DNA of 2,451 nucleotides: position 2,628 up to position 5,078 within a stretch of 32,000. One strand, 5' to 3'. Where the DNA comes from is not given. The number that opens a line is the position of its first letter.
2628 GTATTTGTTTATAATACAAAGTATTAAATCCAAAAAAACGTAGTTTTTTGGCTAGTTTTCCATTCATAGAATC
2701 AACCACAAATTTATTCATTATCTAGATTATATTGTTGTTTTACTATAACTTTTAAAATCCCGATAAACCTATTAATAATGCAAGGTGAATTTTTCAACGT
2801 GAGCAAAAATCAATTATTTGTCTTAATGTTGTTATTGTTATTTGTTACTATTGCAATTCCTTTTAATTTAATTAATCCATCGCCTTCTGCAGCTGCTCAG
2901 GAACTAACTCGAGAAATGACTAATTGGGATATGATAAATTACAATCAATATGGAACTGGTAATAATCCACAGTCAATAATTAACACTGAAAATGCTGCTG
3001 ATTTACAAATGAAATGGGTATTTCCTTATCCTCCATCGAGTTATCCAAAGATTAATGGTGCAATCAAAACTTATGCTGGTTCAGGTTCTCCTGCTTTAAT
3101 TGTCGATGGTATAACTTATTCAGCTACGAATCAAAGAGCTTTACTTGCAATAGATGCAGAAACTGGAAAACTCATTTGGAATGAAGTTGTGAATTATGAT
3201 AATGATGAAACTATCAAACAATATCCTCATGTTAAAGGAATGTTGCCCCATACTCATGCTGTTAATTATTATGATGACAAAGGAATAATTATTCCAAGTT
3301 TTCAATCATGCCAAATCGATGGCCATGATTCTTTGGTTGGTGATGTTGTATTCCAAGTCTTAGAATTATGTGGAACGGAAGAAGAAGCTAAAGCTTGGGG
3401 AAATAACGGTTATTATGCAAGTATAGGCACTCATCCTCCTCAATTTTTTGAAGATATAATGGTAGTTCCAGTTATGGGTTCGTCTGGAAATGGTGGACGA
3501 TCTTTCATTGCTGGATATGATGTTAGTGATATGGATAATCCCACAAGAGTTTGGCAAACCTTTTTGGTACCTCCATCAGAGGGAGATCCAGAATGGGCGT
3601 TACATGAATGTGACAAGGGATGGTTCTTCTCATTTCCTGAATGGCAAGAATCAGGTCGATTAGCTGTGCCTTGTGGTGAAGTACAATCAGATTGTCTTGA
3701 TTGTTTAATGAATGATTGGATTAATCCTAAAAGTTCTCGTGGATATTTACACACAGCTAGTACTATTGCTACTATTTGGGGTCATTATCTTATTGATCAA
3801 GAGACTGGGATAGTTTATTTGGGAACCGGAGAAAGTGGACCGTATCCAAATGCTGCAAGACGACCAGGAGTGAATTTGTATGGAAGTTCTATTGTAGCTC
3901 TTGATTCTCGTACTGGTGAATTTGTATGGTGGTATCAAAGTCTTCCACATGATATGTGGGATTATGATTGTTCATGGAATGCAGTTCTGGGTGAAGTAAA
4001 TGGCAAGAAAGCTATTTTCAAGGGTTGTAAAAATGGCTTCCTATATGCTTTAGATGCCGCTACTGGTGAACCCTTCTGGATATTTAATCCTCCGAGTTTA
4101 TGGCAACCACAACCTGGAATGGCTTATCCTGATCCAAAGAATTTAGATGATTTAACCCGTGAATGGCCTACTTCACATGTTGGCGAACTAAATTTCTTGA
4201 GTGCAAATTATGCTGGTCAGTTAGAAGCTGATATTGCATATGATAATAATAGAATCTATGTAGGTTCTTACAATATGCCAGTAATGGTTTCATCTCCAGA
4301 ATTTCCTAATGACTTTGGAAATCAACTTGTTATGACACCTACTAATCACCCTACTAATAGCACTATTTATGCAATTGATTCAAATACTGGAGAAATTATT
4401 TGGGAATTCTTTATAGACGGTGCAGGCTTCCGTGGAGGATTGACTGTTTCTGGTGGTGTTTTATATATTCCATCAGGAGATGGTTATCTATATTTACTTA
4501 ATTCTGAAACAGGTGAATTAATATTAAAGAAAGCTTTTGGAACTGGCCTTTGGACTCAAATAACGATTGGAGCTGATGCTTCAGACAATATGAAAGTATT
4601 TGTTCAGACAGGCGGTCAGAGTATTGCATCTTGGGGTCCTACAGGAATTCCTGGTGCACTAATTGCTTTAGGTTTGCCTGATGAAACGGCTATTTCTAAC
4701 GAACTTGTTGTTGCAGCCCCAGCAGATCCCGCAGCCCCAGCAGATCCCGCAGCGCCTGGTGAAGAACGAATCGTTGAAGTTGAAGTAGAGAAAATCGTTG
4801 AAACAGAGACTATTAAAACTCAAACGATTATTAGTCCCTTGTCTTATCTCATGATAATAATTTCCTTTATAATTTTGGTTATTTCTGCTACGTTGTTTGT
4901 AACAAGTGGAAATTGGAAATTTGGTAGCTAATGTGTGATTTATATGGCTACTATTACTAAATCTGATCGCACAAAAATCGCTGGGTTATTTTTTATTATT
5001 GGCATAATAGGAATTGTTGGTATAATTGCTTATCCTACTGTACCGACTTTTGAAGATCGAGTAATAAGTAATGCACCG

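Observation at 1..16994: Six-member cluster of externally displayed, membrane-tethered PQQ-type quinoprotein dehydrogenases with no cytochrome partner in sight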

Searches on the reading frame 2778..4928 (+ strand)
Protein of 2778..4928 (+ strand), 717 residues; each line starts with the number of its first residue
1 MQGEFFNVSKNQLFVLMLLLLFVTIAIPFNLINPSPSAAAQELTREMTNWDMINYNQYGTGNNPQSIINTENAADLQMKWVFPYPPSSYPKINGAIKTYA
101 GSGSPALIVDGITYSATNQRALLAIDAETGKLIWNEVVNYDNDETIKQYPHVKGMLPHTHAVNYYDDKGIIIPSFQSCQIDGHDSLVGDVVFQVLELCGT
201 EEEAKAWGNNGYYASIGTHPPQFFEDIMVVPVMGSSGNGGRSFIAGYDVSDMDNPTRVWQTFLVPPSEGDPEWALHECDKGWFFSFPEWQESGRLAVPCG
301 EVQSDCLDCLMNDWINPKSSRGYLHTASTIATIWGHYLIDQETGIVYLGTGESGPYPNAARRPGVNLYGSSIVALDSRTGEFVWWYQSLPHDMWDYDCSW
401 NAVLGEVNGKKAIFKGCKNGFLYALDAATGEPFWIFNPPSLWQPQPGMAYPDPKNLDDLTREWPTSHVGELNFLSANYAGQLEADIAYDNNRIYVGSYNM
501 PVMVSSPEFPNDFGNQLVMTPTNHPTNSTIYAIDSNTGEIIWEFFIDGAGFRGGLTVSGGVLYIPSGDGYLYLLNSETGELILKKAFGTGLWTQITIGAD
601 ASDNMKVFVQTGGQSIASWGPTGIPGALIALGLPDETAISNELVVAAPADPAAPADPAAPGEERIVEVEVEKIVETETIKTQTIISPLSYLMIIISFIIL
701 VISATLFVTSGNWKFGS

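Call 5: search_protein_families(library=pfam, proteins=[window:2778-4928:+], max_evalue=0.01)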
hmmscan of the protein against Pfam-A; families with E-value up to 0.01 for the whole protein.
window:2778-4928:+ (717 aa): 3 families
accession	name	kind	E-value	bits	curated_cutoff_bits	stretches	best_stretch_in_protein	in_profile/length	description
PF01011.28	PQQ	-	2.7e-40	139.1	26.7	2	329-434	226-336/595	Glucose/ethanol/alcohol dehydrogenase, beta-propeller domain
PF13360.13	PQQ_2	-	5.3e-19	69.2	27.6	2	527-616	2-85/233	Outer membrane protein assembly factor BamB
PF13570.13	Beta-prop_ACSF4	-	7e-10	39.2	133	1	528-599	71-143/329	Beta-alanine-activating enzyme, beta-propeller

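Call 6: search_protein_families(library=ncbifam, proteins=[window:2778-4928:+], max_evalue=0.01)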
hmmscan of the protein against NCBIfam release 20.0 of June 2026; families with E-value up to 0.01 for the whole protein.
window:2778-4928:+ (717 aa): 6 families
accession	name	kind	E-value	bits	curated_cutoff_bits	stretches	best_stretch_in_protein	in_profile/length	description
TIGR03075.1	PQQ_enz_alc_DH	subfamily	2.2e-43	148.7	480.05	2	331-595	234-511/530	PQQ-dependent dehydrogenase, methanol/ethanol family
TIGR04528.1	acido_non_PQQ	subfamily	2.6e-31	108.9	650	2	331-589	204-463/493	acido-empty-quinoprotein group A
TIGR03074.1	PQQ_membr_DH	subfamily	1.9e-27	95.5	832.65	2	324-514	387-580/783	membrane-bound PQQ-dependent dehydrogenase, glucose/quinate/shikimate family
TIGR03300.1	assembly_YfgL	equivalog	4.5e-11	42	285.2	1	529-590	76-136/377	outer membrane protein assembly factor BamB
NF008351.0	PRK11138.1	equivalog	3.3e-10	39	423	0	371-434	80-144/394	outer membrane protein assembly factor BamB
NF041516.1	PA2928_fam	subfamily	9.4e-08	31.8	70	0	529-581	315-371/376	PA2928 family protein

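Call 12: find_encoding_contigs(protein=window:2778-4928:+, flank=10000, max_places=6)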
Protein window:2778-4928:+ (717 aa): no gene with exactly this product is on record in the collection.

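Call 13: find_homologous_proteins(query=window:2778-4928:+, max_evalue=1e-10)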
Query window:2778-4928:+ (717 aa): 2231 proteins with E <= 1e-10 among 8000 candidates; the best 120 are listed.
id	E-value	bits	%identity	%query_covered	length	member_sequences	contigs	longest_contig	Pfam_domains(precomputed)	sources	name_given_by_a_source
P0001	0.0e+0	1565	91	99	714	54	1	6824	PF01011.29,PF13360.14,PF13570.14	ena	-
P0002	0.0e+0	1264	75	99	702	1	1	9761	PF01011.29,PF13360.14,PF13570.14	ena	-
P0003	0.0e+0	1264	74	98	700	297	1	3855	PF01011.29,PF13360.14,PF13570.14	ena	-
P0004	0.0e+0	1247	74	98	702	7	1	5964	PF01011.29,PF13360.14,PF13570.14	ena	-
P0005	0.0e+0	1245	74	99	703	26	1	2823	PF01011.29,PF13360.14,PF13570.14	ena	-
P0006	0.0e+0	1239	74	98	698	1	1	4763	PF01011.29,PF13360.14,PF13570.14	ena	-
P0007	0.0e+0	1166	72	96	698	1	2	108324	PF01011.29,PF13360.14,PF13570.14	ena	-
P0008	0.0e+0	1066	69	88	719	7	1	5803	PF01011.29,PF13360.14,PF13570.14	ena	-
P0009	0.0e+0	1062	68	88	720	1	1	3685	PF01011.29,PF13360.14,PF13570.14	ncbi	-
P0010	1.2e-283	961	57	98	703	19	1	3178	PF01011.29,PF13360.14,PF13570.14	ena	-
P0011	3.5e-270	917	60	93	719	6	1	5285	PF01011.29,PF13360.14,PF13570.14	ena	-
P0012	7.1e-269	912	59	92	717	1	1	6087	PF01011.29,PF13360.14,PF13570.14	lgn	-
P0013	2.9e-264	897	63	89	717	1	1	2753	PF01011.29,PF13360.14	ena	-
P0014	1.4e-220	752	54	87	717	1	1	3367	PF01011.29,PF13360.14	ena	-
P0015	7.7e-208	710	51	88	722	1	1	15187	PF01011.29,PF13360.14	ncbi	-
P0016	4.1e-202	691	48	87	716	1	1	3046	PF01011.29,PF13360.14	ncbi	-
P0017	2.1e-194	666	44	96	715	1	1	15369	PF01011.29,PF13360.14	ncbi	-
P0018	2.7e-192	659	46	92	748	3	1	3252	PF01011.29,PF13360.14,PF13570.14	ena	-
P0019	8.9e-168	578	44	88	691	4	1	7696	PF01011.29,PF13360.14,PF13570.14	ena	-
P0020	5.6e-146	506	37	97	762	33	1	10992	PF01011.29,PF13360.14,PF13570.14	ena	-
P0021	8.3e-142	492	39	92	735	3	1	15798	PF01011.29,PF13360.14,PF13570.14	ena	-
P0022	2.6e-141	490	39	84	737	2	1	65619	PF01011.29,PF13360.14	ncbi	-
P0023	4.0e-140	486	40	90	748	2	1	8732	PF01011.29,PF13360.14,PF13570.14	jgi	-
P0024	7.7e-138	479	38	93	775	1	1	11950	PF01011.29,PF13360.14,PF13570.14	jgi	-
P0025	2.7e-137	477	37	98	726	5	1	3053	PF01011.29,PF13360.14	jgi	-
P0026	9.6e-132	459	40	80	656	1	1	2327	PF01011.29,PF13360.14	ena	-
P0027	4.1e-131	457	37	92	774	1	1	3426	PF01011.29,PF13360.14,PF13570.14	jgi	-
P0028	1.1e-130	455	38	92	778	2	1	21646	PF01011.29,PF13360.14,PF13570.14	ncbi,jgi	-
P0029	6.2e-129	449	38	92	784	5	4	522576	PF01011.29,PF13360.14,PF13570.14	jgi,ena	-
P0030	6.7e-129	449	38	92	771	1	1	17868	PF01011.29,PF13360.14,PF13570.14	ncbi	-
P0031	3.4e-128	447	36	85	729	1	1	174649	PF01011.29,PF13360.14,PF13570.14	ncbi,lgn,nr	ncbi:MAG: PQQ-binding-like beta-propeller repeat protein [Thaumarchaeota archaeon]|nr:PQQ-binding-li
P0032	9.6e-128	446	37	88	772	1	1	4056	PF01011.29,PF13360.14,PF13570.14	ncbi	-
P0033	1.2e-126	442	36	97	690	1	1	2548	PF01011.29,PF07774.20,PF13360.14,PF13570.14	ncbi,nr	ncbi:MAG: PQQ-binding-like beta-propeller repeat protein [Thaumarchaeota archaeon]|nr:PQQ-binding-li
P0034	1.2e-124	435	38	85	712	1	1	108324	PF01011.29,PF13360.14,PF13570.14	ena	-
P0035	2.6e-124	434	36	94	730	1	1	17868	PF01011.29,PF13360.14,PF13570.14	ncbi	-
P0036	4.2e-124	434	38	87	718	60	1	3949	PF01011.29,PF13360.14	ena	-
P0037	4.2e-124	434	36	96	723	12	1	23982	PF01011.29,PF13360.14,PF13570.14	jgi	jgi:outer membrane protein assembly factor BamB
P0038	1.2e-123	432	38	88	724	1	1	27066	PF01011.29,PF13360.14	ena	-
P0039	2.6e-123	431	37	87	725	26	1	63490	PF01011.29,PF13360.14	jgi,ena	jgi:glucose dehydrogenase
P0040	2.9e-123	431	36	92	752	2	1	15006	PF01011.29,PF13360.14,PF13570.14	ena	-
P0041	9.8e-123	429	38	84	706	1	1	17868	PF01011.29,PF13360.14,PF13570.14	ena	-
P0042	1.1e-122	429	37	88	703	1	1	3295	PF01011.29,PF13360.14,PF13570.14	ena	-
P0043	1.4e-122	429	36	88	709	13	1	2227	PF01011.29,PF13360.14,PF13570.14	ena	-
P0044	1.7e-122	428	37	87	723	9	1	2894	PF01011.29,PF13360.14,PF13570.14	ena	-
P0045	7.2e-122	426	37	86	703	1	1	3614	PF01011.29,PF13360.14,PF13570.14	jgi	-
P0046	8.2e-122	426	36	85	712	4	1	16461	PF01011.29,PF13360.14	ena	-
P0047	8.8e-122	426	38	94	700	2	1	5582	PF01011.29,PF13360.14,PF13570.14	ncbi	-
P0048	1.1e-121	425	37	87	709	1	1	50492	PF01011.29,PF13360.14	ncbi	-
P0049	1.2e-121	425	36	97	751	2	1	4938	PF01011.29,PF13360.14,PF13570.14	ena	-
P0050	1.9e-121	425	36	96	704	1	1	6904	PF01011.29,PF07774.20,PF13360.14,PF13570.14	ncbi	-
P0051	3.2e-121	424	36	87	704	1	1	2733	PF01011.29,PF13360.14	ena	-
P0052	4.5e-121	424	38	82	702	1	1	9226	PF01011.29,PF13360.14,PF13570.14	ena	-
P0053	5.4e-121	423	37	84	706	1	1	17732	PF01011.29,PF13360.14,PF13570.14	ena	-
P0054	7.8e-121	423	38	84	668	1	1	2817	PF01011.29,PF13360.14,PF13570.14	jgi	jgi:outer membrane protein assembly factor BamB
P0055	1.2e-120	422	40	82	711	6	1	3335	PF01011.29,PF13360.14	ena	-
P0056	2.5e-120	421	37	87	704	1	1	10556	PF01011.29,PF13360.14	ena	-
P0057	3.2e-120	421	38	83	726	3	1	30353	PF01011.29,PF13360.14,PF13570.14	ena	-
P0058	1.3e-119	419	37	82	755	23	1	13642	PF01011.29,PF13360.14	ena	-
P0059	2.2e-119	418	38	82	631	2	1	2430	PF01011.29,PF13360.14,PF13570.14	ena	-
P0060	2.9e-119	418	38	83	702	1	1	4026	PF01011.29,PF13360.14,PF13570.14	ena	-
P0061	4.1e-119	417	36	89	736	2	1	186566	PF01011.29,PF13360.14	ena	-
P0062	4.7e-119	417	36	87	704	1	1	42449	PF01011.29,PF13360.14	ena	-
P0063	1.2e-118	416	38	85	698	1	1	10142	PF01011.29,PF13360.14,PF13570.14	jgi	jgi:outer membrane protein assembly factor BamB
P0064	1.5e-118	415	38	85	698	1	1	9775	PF01011.29,PF13360.14,PF13570.14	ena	-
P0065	1.5e-118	415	38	83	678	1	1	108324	PF01011.29,PF13360.14,PF13570.14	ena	-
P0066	2.0e-118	415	38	84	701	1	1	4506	PF01011.29,PF13360.14,PF13570.14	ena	-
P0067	2.0e-118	415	38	83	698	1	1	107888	PF01011.29,PF13360.14,PF13570.14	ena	-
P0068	2.2e-118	415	37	83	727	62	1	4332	PF01011.29,PF13360.14,PF13570.14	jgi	-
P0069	2.4e-118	415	37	85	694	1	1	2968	PF01011.29,PF13360.14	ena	-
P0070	2.4e-118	414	38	86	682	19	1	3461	PF01011.29,PF13360.14,PF13570.14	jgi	-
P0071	3.8e-118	414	39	83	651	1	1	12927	PF01011.29,PF13360.14,PF13570.14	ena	-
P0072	5.9e-118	413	39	83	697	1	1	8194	PF01011.29,PF13360.14,PF13570.14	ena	-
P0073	6.5e-118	413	37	89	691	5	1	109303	PF01011.29,PF13360.14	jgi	-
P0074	7.6e-118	413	38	85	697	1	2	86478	PF01011.29,PF13360.14,PF13570.14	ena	-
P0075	1.1e-117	412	39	87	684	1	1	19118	PF01011.29,PF13360.14,PF13570.14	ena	-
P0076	1.9e-117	412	37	83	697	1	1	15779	PF01011.29,PF13360.14,PF13570.14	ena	-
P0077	1.9e-117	412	39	83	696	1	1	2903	PF01011.29,PF13360.14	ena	-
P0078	2.7e-117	411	38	83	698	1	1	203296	PF01011.29,PF13360.14,PF13570.14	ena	-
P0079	2.7e-117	411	39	81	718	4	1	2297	PF01011.29,PF13360.14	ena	-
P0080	3.0e-117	411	37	85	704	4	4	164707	PF01011.29,PF13360.14,PF13570.14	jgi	-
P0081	6.9e-117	410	36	82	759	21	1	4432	PF01011.29,PF13360.14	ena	-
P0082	7.8e-117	409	38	83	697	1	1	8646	PF01011.29,PF13360.14,PF13570.14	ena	-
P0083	8.0e-117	409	38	83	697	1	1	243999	PF01011.29,PF13360.14,PF13570.14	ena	-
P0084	8.9e-117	409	38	83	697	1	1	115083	PF01011.29,PF13360.14,PF13570.14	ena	-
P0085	1.5e-116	409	38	83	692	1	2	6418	PF01011.29,PF13360.14,PF13570.14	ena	-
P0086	2.0e-116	408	36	87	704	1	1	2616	PF01011.29,PF13360.14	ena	-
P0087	3.7e-116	407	38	82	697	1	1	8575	PF01011.29,PF13360.14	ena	-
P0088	4.1e-116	407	38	83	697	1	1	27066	PF01011.29,PF13360.14,PF13570.14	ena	-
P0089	4.1e-116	407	38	83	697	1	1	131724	PF01011.29,PF13360.14,PF13570.14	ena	-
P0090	4.4e-116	407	37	85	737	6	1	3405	PF01011.29,PF13360.14,PF13570.14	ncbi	-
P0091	4.9e-116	407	38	83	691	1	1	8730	PF01011.29,PF13360.14,PF13570.14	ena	-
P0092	8.5e-116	406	38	83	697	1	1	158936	PF01011.29,PF13360.14,PF13570.14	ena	-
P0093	8.7e-116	406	38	82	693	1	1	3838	PF01011.29,PF13360.14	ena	-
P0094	9.9e-116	406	37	85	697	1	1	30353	PF01011.29,PF13360.14,PF13570.14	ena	-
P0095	1.0e-115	406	38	83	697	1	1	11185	PF01011.29,PF13360.14,PF13570.14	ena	-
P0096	1.1e-115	406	35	85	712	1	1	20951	PF01011.29,PF13360.14,PF13570.14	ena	-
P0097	1.5e-115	405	38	83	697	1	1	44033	PF01011.29,PF13360.14,PF13570.14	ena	-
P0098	1.5e-115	405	36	95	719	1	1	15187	PF01011.29,PF13360.14,PF13570.14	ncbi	-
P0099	1.6e-115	405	39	82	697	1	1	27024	PF01011.29,PF13360.14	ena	-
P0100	3.1e-115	404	38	81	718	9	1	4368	PF01011.29,PF13360.14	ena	-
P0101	3.7e-115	404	39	82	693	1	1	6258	PF01011.29,PF13360.14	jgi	-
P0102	3.8e-115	404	38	83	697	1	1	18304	PF01011.29,PF13360.14,PF13570.14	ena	-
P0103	5.0e-115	404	36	85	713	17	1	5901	PF01011.29,PF13360.14,PF13570.14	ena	-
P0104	5.2e-115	403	38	82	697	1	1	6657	PF01011.29,PF13360.14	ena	-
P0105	5.7e-115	403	38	82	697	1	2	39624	PF01011.29,PF13360.14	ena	-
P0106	6.1e-115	403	39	83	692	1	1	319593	PF01011.29,PF13360.14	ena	-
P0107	6.8e-115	403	38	82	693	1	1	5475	PF01011.29,PF13360.14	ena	-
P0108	7.1e-115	403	37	83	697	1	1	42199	PF01011.29,PF13360.14,PF13570.14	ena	-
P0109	7.6e-115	403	38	82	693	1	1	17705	PF01011.29,PF13360.14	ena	-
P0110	8.6e-115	403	39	82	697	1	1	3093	PF01011.29,PF13360.14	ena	-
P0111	1.1e-114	402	38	82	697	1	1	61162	PF01011.29,PF13360.14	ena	-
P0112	1.4e-114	402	36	97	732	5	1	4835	PF01011.29,PF13360.14,PF13570.14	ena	-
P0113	1.4e-114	402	38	83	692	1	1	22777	PF01011.29,PF13360.14,PF13570.14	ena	-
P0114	2.4e-114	401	38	82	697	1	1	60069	PF01011.29,PF13360.14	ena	-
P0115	2.7e-114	401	39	77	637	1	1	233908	PF01011.29,PF13360.14,PF13570.14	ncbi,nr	ncbi:MAG: PQQ-binding-like beta-propeller repeat protein [Thaumarchaeota archaeon]|nr:PQQ-binding-li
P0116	2.9e-114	401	38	82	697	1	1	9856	PF01011.29,PF13360.14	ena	-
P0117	3.9e-114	401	38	82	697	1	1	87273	PF01011.29,PF13360.14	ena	-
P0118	4.0e-114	401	38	82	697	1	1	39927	PF01011.29,PF13360.14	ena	-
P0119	5.3e-114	400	39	82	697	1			PF01011.29,PF13360.14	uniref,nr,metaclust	uniref:Alcohol dehydrogenase (Acceptor) n=1 Tax=uncultured marine thaumarchaeote KM3_90_H07 TaxID=14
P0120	6.1e-114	400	36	89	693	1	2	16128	PF01011.29,PF13360.14,PF13570.14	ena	-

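Call 15: find_related_loci(query=A2, collection=genome_contigs, flank=10000)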
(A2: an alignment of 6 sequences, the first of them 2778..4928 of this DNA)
Query A2 (717 aa) in genome_contigs; peptide patterns used: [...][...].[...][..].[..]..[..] (x = any residue, [..] = any of these).
599 stretches matched a pattern (row limit reached: there are more); 337 encode a relative of the query (tblastn E <= 1e-3); the best 80 are kept; 80 distinct loci.
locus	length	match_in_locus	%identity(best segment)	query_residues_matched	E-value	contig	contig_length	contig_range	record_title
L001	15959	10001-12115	74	5-717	0e+0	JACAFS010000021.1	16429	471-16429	MAG: Thaumarchaeota archaeon isolate ASW8_bin1 ASW8bin1_21, whole genome shotgun sequence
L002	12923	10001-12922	38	10-635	8e-130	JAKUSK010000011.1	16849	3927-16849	MAG: Nitrososphaerales archaeon isolate ALOHA_A2.5_79 A2.5-Nitrososphaerales-4_11, whole genome shotgun sequence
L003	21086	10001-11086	27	10-431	2e-24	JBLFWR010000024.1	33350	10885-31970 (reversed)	MAG: Candidatus Binatia bacterium isolate 3300053785_131 Ga0535658_0002197, whole genome shotgun sequence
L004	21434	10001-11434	25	68-617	2e-23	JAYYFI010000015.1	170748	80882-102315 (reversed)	MAG: Pseudomonadota bacterium isolate XS_MAG81 XS_MAG81_0015, whole genome shotgun sequence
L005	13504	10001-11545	24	30-617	2e-23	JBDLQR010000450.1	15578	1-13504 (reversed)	MAG: Pseudomonadota bacterium isolate icacos_2019_sw_WHONDRS-S19S_0094_B_bin.101 scaffold_1800595, whole genome shotgun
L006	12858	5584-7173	25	68-677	6e-23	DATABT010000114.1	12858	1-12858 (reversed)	MAG TPA_asm: Longimicrobium sp. isolate SMAG_U6705 k141_811252, whole genome shotgun sequence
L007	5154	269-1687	24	98-591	8e-23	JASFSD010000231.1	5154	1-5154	MAG: Gammaproteobacteria bacterium isolate D1103M12metaG_Bin_390 D1103M12metaG_FD_scaffold_2983_c1, whole genome shotgun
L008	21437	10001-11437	25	61-617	1e-22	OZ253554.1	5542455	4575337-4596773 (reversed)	MAG: Terriglobia bacterium isolate 396977cd-f3bc-4a7a-a902-c7514da379ca genome assembly, chromosome: 1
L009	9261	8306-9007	29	334-582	1e-22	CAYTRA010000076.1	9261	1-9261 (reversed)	MAG TPA_asm: uncultured Dehalococcoidaceae bacterium isolate SRP263527_co1_137 genome assembly, contig: NODE_6570_length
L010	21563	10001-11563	24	44-647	2e-22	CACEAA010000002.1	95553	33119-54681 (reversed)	uncultured proteobacterium isolate AG-390-I23 genome assembly, contig: AG-390-I23_NODE_2, whole genome shotgun sequence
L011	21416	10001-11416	24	46-590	2e-22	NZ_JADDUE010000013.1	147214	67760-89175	Saccharopolyspora sp. HNM0986 NODE_13_length_147214_cov_67.050689_cov_67.050689, whole genome shotgun sequence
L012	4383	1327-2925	22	1-579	2e-21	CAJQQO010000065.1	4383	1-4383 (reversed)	MAG: uncultured Pseudomonadales bacterium isolate 3_20180511_Bin_20180511_Bin_6 genome assembly, contig: c_000018701583,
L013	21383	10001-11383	27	302-634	3e-20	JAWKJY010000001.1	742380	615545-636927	MAG: Thermoleophilia bacterium isolate BC2.49 BC2.49.fa-1, whole genome shotgun sequence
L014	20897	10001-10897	26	68-431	3e-20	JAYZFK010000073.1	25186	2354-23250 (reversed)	MAG: Myxococcota bacterium isolate XB_MAG164 DB_MAG164_0073, whole genome shotgun sequence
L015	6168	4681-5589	24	63-430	3e-20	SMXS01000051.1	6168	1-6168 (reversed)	MAG: Alphaproteobacteria bacterium isolate N074bin47 k141_770883, whole genome shotgun sequence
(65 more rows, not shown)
